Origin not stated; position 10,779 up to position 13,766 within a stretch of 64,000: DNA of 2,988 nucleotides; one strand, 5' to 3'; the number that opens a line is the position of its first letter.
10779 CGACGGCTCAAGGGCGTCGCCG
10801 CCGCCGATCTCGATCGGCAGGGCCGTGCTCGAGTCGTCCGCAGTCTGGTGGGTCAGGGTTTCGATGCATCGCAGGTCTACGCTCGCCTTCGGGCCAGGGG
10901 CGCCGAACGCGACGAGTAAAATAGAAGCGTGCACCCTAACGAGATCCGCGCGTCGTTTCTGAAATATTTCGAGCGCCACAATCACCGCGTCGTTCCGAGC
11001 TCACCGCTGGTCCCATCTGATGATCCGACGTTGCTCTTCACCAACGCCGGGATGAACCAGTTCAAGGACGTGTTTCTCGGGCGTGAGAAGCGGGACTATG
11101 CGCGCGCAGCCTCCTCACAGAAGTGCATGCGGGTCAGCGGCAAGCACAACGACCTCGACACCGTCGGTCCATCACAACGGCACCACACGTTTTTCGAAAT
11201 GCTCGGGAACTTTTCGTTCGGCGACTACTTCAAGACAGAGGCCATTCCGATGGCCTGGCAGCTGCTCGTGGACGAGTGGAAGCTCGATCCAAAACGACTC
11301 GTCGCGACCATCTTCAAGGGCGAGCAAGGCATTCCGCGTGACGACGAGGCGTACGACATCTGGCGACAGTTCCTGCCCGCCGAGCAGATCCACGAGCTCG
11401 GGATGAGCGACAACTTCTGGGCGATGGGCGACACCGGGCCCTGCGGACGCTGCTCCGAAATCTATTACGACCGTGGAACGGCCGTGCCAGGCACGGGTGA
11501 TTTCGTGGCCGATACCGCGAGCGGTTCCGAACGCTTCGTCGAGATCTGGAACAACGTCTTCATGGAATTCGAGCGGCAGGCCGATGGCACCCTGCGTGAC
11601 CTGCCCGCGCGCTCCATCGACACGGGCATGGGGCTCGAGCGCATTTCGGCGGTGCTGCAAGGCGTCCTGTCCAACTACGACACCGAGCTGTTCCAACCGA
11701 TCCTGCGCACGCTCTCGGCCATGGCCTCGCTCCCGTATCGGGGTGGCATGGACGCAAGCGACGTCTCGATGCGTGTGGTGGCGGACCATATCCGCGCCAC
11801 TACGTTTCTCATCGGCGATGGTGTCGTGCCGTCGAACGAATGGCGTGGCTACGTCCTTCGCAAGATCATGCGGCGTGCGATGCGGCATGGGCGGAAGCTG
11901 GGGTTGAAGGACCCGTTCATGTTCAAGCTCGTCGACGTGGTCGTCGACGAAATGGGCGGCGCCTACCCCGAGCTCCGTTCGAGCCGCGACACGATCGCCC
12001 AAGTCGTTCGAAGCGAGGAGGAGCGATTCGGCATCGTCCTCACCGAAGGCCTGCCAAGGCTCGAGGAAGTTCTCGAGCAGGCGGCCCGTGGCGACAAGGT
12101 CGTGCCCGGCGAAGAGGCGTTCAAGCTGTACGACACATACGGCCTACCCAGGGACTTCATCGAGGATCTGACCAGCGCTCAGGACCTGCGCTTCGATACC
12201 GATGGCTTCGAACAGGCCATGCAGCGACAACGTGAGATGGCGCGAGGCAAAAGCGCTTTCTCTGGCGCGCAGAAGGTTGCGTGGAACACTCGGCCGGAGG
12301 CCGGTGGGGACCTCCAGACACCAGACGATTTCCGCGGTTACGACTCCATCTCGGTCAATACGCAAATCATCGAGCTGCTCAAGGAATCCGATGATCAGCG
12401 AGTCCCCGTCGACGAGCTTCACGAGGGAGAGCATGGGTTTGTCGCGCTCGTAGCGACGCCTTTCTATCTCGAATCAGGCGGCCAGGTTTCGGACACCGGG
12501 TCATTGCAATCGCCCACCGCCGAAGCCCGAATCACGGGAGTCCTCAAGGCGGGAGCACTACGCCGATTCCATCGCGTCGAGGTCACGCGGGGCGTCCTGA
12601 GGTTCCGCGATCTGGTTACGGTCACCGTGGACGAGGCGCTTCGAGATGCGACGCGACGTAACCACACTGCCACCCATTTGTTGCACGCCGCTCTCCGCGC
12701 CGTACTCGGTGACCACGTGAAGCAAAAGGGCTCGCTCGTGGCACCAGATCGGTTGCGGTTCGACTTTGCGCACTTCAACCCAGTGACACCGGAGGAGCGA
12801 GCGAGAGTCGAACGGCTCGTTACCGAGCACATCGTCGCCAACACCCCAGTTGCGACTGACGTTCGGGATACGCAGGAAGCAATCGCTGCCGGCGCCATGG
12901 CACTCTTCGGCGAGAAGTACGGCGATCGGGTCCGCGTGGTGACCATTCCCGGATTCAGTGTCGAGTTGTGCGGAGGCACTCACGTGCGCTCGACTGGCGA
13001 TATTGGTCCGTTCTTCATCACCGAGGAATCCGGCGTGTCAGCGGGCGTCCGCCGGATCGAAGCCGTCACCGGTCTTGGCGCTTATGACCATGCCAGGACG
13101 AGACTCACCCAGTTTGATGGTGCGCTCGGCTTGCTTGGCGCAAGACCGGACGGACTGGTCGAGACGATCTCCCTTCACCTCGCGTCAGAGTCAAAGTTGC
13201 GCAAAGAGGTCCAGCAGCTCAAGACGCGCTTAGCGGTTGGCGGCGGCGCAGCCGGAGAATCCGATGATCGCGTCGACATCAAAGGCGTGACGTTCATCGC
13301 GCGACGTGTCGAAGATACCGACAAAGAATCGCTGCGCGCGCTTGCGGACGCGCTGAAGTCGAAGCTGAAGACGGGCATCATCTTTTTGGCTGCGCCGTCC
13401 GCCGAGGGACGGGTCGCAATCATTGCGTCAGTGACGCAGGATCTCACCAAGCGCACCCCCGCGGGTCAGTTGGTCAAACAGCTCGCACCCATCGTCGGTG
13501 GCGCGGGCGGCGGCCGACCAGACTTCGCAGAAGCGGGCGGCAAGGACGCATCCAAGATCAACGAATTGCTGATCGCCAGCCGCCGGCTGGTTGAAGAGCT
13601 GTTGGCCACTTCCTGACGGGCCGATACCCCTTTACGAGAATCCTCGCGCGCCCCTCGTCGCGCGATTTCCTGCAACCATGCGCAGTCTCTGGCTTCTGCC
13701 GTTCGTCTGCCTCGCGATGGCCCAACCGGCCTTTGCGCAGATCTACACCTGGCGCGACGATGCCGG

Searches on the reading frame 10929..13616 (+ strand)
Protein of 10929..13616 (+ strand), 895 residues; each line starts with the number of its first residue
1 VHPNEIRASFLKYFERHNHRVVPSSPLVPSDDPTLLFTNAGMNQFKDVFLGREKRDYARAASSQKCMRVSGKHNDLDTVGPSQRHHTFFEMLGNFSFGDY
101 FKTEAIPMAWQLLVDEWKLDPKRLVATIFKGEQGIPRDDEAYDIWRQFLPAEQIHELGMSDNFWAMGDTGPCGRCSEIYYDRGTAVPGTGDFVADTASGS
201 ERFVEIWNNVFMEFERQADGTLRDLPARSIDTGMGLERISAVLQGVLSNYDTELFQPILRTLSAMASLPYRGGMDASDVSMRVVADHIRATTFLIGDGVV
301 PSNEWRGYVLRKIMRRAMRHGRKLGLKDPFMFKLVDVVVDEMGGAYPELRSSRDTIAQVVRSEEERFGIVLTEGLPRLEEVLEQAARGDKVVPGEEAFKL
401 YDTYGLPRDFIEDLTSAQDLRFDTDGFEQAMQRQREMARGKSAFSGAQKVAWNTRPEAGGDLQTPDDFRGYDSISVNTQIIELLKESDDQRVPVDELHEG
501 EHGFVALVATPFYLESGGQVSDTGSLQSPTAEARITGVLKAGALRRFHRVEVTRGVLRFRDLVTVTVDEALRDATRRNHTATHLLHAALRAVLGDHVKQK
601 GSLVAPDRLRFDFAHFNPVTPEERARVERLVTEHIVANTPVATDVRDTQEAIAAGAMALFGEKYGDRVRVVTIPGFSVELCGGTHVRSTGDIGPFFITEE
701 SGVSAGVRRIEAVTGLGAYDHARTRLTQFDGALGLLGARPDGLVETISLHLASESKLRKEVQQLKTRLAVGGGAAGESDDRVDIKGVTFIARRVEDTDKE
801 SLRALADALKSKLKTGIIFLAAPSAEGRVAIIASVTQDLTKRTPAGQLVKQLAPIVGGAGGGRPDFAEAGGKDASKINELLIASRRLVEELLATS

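Call 55: search_protein_families(library=pfam, proteins=[window:10929-13616:+], max_evalue=0.0001)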
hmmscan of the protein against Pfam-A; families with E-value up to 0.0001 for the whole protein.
window:10929-13616:+ (895 aa): 3 families
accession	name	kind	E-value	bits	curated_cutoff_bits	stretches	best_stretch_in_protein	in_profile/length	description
PF01411.24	tRNA-synt_2c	-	7.4e-192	639.2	30.3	1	5-569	1-550/552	tRNA synthetases class II (A)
PF07973.19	tRNA_SAD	-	2.5e-18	66.2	24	1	668-711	1-44/44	Threonyl and Alanyl tRNA synthetase second additional domain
PF02272.25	DHHA1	-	2.2e-15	57.4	25.9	1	787-888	2-100/102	DHHA1 domain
